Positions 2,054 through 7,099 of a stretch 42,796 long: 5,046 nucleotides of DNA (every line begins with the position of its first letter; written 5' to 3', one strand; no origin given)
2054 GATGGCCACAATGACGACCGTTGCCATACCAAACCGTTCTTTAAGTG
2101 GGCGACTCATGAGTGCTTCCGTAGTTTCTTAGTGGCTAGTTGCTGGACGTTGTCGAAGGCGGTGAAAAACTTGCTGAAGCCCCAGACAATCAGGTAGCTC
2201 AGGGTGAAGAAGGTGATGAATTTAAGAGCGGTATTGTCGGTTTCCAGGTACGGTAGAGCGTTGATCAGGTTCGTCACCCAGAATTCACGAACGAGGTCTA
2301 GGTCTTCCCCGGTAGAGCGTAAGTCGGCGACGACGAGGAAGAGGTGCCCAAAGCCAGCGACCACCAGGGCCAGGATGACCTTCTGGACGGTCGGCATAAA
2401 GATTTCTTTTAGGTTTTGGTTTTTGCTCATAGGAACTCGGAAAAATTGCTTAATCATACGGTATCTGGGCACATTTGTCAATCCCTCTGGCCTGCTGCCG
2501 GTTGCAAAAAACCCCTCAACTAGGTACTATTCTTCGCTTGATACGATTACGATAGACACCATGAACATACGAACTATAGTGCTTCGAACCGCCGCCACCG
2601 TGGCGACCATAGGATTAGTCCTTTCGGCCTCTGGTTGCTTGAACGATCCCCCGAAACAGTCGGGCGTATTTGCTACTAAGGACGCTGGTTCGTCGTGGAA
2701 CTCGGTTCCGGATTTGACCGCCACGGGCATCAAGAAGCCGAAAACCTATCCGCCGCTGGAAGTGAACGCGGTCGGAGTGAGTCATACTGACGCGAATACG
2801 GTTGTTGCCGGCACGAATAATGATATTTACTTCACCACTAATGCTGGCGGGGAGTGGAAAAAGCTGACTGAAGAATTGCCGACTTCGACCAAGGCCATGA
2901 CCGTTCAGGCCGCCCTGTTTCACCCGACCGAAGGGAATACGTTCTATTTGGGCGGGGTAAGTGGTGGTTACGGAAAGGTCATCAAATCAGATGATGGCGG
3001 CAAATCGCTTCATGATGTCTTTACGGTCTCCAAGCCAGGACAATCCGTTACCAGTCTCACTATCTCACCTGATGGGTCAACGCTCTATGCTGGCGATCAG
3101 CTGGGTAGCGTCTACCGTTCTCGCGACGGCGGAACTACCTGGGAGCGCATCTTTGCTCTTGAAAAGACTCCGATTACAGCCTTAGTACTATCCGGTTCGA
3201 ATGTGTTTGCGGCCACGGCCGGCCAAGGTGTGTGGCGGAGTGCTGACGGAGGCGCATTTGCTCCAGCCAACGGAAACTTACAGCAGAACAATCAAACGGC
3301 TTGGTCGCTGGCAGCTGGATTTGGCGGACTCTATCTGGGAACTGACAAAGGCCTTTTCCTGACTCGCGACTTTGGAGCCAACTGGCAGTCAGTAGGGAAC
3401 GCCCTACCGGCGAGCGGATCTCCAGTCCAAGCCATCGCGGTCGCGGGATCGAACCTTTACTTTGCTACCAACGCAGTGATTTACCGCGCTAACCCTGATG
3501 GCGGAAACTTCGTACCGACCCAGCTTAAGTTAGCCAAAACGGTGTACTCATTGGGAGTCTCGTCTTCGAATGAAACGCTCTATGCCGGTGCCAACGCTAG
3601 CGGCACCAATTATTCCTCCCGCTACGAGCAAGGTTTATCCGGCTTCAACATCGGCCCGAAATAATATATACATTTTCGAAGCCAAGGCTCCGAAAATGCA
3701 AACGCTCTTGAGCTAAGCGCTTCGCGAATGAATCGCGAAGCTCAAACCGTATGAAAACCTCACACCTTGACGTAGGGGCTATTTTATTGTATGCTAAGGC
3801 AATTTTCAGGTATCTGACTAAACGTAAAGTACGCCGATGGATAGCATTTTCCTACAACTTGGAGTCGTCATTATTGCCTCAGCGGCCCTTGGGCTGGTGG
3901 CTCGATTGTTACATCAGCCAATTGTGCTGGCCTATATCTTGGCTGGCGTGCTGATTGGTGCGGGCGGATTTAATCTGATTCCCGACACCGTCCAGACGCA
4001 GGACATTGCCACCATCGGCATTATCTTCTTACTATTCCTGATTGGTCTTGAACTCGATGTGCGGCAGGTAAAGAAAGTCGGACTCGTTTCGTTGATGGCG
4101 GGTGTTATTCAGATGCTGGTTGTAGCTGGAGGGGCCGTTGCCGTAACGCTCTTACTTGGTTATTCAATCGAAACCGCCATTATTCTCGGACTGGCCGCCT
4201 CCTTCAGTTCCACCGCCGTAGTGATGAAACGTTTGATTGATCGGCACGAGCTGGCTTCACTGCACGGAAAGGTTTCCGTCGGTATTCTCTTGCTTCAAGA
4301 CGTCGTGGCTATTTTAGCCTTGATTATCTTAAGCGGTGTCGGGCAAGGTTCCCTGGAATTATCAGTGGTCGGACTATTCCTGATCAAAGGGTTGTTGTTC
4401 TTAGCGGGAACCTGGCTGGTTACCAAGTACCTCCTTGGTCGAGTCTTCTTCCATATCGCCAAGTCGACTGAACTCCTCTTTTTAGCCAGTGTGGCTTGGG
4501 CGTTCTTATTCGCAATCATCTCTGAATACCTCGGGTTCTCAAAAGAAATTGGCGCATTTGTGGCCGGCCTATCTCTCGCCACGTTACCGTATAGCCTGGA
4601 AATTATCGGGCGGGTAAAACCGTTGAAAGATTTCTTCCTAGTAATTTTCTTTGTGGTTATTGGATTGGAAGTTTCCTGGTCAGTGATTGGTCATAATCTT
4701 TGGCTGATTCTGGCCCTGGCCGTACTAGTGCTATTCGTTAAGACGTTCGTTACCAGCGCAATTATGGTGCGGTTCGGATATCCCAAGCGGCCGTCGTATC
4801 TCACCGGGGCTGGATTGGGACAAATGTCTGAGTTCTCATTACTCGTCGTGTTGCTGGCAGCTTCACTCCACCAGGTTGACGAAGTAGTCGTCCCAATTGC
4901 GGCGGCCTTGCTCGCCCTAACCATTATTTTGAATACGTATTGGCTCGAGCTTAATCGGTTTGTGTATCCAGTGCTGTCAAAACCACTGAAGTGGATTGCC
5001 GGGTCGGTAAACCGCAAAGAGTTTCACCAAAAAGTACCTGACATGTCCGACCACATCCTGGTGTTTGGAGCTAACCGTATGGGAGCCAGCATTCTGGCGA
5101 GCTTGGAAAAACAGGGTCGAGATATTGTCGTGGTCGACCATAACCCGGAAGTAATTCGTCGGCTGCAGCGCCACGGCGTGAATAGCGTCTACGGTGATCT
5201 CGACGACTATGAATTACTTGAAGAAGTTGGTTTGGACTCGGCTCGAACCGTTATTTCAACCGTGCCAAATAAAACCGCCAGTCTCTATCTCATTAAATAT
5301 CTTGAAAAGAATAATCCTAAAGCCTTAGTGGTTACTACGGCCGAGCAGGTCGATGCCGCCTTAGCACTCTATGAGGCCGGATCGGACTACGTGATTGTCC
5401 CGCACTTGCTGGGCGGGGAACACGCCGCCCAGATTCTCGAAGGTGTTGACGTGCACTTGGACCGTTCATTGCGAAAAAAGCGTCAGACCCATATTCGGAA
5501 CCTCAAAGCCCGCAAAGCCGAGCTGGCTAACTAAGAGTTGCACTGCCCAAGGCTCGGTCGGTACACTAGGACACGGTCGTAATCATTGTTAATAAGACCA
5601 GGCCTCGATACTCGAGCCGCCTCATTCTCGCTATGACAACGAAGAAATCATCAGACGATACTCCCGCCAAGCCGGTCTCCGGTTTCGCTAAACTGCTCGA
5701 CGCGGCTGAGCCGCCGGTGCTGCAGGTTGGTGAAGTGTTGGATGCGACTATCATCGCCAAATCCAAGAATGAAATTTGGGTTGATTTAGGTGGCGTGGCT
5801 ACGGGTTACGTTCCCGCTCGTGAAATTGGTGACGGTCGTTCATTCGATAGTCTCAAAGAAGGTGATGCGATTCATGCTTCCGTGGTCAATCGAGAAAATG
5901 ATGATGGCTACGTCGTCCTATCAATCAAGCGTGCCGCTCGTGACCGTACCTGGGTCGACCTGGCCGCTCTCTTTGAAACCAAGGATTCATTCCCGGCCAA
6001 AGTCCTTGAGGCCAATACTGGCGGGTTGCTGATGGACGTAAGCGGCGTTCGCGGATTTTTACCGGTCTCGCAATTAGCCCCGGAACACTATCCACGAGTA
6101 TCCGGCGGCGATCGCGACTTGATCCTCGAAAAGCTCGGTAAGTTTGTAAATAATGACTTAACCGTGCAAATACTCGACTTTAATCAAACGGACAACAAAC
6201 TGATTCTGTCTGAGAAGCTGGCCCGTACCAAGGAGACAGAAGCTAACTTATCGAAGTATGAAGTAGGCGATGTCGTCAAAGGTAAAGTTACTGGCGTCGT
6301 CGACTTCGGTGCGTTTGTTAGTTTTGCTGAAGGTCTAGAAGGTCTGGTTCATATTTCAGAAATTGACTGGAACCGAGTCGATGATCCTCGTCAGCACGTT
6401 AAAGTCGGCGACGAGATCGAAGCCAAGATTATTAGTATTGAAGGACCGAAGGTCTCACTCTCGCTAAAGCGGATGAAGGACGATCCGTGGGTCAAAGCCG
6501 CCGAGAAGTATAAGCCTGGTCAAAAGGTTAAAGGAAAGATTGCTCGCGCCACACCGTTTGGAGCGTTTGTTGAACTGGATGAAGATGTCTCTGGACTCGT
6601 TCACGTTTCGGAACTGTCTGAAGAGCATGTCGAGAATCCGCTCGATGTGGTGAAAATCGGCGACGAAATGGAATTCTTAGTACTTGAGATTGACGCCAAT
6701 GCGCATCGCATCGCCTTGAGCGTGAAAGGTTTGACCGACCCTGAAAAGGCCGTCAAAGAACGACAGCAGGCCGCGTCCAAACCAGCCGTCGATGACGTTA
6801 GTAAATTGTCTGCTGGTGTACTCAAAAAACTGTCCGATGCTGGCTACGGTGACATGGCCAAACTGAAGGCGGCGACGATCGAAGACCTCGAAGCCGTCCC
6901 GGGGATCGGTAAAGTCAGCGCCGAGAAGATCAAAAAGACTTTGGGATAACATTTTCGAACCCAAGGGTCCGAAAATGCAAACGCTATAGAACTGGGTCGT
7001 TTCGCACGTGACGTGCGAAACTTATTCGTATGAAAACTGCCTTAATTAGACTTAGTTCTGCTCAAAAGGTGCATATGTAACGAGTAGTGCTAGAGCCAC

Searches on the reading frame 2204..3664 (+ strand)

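Call 67: search_protein_families(library=pfam, proteins=[window:2204-3664:+], max_evalue=0.00001)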
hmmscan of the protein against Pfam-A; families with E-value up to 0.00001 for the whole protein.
window:2204-3664:+ (486 aa): 3 families
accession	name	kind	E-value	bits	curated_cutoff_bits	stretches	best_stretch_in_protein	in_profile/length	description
PF15902.12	Sortilin-Vps10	-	1.2e-11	44.5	33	0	155-270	3-110/446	Sortilin, neurotensin receptor 3,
PF14870.12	PSII_BNR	-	4e-06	26.7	27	0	193-315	24-139/303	Photosynthesis system II assembly factor YCF48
PF19755.4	DUF6242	-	5.6e-06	26.8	29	0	218-313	130-217/217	Domain of unknown function (DUF6242)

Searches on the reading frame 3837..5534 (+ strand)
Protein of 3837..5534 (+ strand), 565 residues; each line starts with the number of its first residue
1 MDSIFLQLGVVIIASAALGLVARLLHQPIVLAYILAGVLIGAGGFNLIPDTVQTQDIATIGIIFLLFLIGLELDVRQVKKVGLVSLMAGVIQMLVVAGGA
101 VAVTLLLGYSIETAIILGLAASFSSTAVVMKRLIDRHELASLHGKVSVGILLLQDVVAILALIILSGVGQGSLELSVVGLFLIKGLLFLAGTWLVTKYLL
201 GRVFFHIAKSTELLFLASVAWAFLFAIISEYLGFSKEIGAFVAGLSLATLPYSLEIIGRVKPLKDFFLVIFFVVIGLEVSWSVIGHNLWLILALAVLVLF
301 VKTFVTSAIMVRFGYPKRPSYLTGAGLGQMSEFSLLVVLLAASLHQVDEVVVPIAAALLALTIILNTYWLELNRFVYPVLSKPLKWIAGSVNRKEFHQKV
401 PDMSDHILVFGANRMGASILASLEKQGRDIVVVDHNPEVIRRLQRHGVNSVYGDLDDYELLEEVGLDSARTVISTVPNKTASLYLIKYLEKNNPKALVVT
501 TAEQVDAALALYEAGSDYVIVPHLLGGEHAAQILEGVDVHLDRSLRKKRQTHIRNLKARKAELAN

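Call 67: search_protein_families(library=pfam, proteins=[window:3837-5534:+], max_evalue=0.00001)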
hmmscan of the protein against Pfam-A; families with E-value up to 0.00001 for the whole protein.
window:3837-5534:+ (565 aa): 2 families
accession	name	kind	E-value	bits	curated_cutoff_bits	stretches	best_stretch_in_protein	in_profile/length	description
PF00999.27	Na_H_Exchanger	-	8.5e-54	183.3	26.2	1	13-370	4-369/375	Sodium/hydrogen exchanger, transmembrane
PF02254.24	TrkA_N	-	2e-25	89.8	23.8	1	407-522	1-116/116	TrkA-N domain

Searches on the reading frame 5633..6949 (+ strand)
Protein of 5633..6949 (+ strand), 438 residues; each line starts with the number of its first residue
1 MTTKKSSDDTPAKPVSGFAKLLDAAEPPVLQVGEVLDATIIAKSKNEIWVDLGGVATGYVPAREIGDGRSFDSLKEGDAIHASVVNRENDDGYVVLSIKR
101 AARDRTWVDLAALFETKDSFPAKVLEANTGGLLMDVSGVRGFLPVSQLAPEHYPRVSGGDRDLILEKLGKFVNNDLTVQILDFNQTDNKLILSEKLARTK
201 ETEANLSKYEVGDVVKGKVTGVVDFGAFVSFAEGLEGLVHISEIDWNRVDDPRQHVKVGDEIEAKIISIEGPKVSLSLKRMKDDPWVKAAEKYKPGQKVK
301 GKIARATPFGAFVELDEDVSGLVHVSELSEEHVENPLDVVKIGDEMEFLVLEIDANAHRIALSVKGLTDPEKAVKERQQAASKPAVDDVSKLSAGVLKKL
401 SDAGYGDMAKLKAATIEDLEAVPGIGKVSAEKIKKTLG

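Call 67: search_protein_families(library=pfam, proteins=[window:5633-6949:+], max_evalue=0.00001)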
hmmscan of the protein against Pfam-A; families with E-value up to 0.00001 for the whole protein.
window:5633-6949:+ (438 aa): 5 families
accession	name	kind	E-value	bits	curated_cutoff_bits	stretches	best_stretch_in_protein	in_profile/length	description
PF00575.29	S1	-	2.4e-57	191.7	22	3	293-365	2-74/74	S1 RNA binding domain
PF23459.1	S1_RRP5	-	6.4e-14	52.7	27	0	293-363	1-71/72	RRP5 S1 domain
PF14520.12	HHH_5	-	1.3e-07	32.4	27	1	387-437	5-55/57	Helix-hairpin-helix domain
PF13509.12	S1_2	-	3e-07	30.9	21.8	0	296-332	2-38/61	S1 domain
PF00633.29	HHH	-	6.5e-07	29.3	24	1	411-434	5-28/30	Helix-hairpin-helix motif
